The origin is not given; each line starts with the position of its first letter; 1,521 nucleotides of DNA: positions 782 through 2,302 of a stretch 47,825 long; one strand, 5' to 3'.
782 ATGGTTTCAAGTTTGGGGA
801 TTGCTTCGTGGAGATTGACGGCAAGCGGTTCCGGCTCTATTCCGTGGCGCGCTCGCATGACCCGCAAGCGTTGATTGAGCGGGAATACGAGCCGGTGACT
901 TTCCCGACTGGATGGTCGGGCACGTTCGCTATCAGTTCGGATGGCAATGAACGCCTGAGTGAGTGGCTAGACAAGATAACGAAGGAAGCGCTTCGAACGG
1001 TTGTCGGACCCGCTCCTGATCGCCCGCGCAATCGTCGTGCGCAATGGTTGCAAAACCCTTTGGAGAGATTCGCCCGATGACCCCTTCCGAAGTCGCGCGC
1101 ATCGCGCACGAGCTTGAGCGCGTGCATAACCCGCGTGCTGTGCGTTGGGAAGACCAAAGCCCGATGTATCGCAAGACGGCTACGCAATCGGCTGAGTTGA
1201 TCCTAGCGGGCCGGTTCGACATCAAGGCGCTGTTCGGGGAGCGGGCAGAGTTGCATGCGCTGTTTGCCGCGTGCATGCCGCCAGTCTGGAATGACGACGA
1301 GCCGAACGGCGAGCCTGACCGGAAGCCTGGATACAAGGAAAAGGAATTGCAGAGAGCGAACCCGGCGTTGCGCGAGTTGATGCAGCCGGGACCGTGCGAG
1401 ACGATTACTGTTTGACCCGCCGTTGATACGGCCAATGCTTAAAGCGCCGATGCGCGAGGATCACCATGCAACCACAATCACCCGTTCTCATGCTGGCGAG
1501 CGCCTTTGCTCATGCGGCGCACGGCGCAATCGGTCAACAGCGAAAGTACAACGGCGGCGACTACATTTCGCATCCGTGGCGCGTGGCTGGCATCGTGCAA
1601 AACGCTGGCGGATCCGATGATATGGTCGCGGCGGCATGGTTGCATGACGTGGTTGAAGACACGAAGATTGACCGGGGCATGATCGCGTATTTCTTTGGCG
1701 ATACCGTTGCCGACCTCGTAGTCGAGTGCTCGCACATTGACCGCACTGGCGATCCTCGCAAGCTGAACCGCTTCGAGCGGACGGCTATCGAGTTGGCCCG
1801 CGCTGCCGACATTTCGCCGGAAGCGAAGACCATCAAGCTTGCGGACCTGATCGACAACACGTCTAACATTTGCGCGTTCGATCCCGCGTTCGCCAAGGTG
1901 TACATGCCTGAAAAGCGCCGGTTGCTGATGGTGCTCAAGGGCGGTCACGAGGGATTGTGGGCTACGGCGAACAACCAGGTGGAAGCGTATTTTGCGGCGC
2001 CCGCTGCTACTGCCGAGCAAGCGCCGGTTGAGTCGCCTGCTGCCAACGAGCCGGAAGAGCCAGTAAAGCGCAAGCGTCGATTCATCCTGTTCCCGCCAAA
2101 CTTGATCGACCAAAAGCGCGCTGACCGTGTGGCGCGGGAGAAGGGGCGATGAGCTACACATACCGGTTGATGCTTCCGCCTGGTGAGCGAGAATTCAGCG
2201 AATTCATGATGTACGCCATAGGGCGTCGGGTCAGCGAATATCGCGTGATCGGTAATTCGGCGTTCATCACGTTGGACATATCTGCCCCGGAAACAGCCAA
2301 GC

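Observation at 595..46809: A 19-bp palindrome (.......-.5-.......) is built into every early promoter and scattered through regulatory DNA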

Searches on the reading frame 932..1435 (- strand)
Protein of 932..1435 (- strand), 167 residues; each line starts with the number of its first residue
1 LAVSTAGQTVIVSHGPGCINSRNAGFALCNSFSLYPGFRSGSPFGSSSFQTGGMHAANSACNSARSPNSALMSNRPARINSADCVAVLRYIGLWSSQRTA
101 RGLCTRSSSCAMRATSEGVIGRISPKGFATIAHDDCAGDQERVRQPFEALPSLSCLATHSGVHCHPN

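Call 9: search_protein_families(library=pfam, proteins=[window:932-1435:-], max_evalue=0.01)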
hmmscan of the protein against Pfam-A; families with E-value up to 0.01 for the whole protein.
window:932-1435:- (167 aa): 0 families

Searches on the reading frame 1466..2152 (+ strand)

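Call 9: search_protein_families(library=pfam, proteins=[window:1466-2152:+], max_evalue=0.01)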
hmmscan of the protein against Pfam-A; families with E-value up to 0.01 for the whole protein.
window:1466-2152:+ (228 aa): 2 families
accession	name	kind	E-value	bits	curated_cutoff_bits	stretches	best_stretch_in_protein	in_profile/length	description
PF13328.12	HD_4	-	2e-16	60.5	27.2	1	11-130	1-122/156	HD domain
PF01966.28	HD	-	1.3e-05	25.9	22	1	33-131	1-115/116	HD domain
